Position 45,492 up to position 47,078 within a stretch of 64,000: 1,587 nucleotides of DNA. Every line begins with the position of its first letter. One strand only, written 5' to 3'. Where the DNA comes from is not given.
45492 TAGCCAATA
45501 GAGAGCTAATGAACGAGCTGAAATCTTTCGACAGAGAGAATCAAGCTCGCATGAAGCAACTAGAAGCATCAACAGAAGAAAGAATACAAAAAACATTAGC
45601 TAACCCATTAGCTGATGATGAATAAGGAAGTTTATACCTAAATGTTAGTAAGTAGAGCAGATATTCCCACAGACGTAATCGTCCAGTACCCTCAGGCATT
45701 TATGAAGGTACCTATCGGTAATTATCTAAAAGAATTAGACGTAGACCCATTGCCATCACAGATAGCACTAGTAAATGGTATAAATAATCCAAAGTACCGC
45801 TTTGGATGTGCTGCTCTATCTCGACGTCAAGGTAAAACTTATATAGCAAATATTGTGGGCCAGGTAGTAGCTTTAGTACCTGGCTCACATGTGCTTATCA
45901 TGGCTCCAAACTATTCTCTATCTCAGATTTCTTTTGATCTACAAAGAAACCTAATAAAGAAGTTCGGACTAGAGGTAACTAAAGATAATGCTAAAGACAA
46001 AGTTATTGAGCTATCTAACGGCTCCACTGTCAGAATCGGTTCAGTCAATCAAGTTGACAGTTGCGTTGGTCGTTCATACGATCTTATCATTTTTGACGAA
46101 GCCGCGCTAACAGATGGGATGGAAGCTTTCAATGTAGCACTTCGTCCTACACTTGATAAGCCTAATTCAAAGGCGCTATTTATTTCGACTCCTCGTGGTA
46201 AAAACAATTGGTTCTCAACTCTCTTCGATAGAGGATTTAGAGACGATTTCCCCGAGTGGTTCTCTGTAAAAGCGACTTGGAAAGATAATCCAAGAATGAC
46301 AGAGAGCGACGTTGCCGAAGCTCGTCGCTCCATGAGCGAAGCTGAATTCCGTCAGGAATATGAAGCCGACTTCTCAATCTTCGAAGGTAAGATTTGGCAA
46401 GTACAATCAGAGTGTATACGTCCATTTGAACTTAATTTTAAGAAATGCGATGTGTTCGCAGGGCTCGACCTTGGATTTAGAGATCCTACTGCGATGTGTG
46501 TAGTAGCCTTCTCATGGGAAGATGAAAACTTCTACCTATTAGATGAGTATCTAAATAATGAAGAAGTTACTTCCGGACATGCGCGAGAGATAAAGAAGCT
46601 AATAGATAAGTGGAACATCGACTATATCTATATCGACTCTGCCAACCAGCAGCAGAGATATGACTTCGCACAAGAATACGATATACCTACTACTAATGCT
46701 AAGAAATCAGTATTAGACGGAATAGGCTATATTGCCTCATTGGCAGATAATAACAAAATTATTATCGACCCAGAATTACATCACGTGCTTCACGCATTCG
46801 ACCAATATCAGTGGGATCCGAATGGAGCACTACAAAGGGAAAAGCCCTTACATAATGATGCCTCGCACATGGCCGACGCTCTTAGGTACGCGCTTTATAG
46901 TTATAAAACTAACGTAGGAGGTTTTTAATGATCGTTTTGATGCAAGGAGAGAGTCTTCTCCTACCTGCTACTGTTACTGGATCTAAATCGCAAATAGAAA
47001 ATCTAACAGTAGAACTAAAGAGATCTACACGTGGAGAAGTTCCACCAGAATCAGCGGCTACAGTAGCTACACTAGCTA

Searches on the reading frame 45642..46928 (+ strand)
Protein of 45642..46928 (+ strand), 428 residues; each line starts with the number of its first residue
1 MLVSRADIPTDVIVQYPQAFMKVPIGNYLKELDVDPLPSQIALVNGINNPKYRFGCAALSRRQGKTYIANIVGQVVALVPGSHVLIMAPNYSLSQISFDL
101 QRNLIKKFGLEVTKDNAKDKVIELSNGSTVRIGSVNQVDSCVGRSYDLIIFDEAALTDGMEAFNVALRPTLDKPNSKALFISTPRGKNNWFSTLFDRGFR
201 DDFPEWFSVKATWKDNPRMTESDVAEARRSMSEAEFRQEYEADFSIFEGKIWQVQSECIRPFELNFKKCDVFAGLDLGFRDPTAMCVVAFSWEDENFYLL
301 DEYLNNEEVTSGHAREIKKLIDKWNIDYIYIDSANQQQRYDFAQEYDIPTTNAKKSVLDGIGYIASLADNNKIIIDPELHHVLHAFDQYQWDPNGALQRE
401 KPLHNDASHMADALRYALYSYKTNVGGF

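Call 10: search_protein_families(library=phrogs, proteins=[window:45642-46928:+], max_evalue=0.00001)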
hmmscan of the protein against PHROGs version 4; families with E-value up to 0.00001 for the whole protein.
window:45642-46928:+ (428 aa): 7 families
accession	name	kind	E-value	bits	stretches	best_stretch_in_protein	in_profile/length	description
phrog_2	-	head and packaging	1.8e-44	153.7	1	34-422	264-593/807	terminase large subunit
phrog_5653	-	head and packaging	1.8e-24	87.5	1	252-423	11-182/199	terminase large subunit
phrog_7579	-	head and packaging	2.9e-17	63.7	1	58-242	23-211/239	terminase large subunit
phrog_10250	-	head and packaging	2.5e-14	54.6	1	228-418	2-212/228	terminase large subunit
phrog_9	-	head and packaging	9.2e-13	48.9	1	59-184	230-359/812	terminase large subunit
phrog_6672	-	head and packaging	3e-10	40.8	1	296-422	6-130/145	terminase large subunit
phrog_38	-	head and packaging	2.4e-07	30.8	1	210-338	485-619/760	terminase large subunit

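Call 19: search_dna_similar(query=window:45642-46928:+, collection=phages, mode=protein, max_rows=15)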
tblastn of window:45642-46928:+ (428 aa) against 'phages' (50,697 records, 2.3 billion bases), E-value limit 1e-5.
Records with a match: 1461; places in all: 1462; records where one place covers at least 80% of the query: 1020.
Best place of each record, by identity: <60% 1461.
By first word of the organism name: Vibrio 436; Salmonella 273; Escherichia 135; Klebsiella 87; Staphylococcus 72; Enterococcus 53; Microbacterium 37; Clostridium 33; Streptococcus 31; Pelagibacter 28; and 56 more.
By host as written in the record: - 440; Escherichia coli 43; Salmonella enterica subsp. enterica serovar Enteritidis PT1 39; Vibrio harveyi BAA-1116 36; Clostridium sporogenes ATCC-15579 30; Klebsiella pneumoniae 26; Microbacterium foliorum NRRL B-24224 26; Salmonella sp. 24; and 316 more.
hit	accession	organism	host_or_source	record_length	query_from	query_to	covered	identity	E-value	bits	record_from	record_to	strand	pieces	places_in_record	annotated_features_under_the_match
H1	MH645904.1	Vibrio phage vB_VpS_PG07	Vibrio parahaemolyticus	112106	1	421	98%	49.3%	6e-125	404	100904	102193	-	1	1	terminase large subunit | hypothetical protein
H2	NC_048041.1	Vibrio phage vB_VpS_PG07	Vibrio parahaemolyticus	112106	1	421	98%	49.3%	6e-125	404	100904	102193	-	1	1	terminase large subunit | hypothetical protein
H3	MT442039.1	Vibrio phage vB_ValS_X1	Vibrio alginolyticus NBRC 15630 = ATCC ...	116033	1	421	98%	49.1%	2e-124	402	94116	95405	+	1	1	terminase large subunit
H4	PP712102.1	Vibrio phage VB_Vhy_SJ1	Vibrio hyugaensis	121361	1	421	98%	49.1%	2e-124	402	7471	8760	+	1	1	record has no annotation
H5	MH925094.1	Vibrio phage VspSw_1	Vibrio sp.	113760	1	421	98%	49.1%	3e-124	402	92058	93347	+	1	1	terminase large subunit | hypothetical protein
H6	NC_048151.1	Vibrio phage VspSw_1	Vibrio sp.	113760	1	421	98%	49.1%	3e-124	402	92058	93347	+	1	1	terminase large subunit | hypothetical protein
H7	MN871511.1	Vibrio phage vspsw1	Vibrio.sp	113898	1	421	98%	49.1%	3e-124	402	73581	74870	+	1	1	record has no annotation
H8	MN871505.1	Vibrio phage ValDsh2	V.alginolyticus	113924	1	421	98%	49.1%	3e-124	402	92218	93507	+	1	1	record has no annotation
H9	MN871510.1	Vibrio phage valsw3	V.alginolyticus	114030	1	421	98%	49.1%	3e-124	402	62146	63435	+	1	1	record has no annotation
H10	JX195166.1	Pectobacterium phage My1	-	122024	1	420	98%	47.9%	7e-125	404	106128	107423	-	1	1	terminase large subunit | hypothetical protein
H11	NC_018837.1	Pectobacterium phage My1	-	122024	1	420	98%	47.9%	7e-125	404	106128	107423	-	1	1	terminase large subunit | terminase small subunit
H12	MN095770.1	Serratia phage Slocum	Serratia marcescens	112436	1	420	98%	47.2%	4e-125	404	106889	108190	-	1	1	terminase large subunit | terminase small subunit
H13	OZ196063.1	Vibrio phage D239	Seawater and oysters mix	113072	1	421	98%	46.8%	3e-116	379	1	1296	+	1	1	terminase large subunit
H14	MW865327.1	Vibrio phage 70E38.1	Vibrio crassostreae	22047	1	421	98%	46.8%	3e-116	379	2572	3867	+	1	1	hypothetical protein (x2)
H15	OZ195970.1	Vibrio phage D386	Seawater and oysters mix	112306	1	421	98%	46.8%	3e-116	379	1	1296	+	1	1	terminase large subunit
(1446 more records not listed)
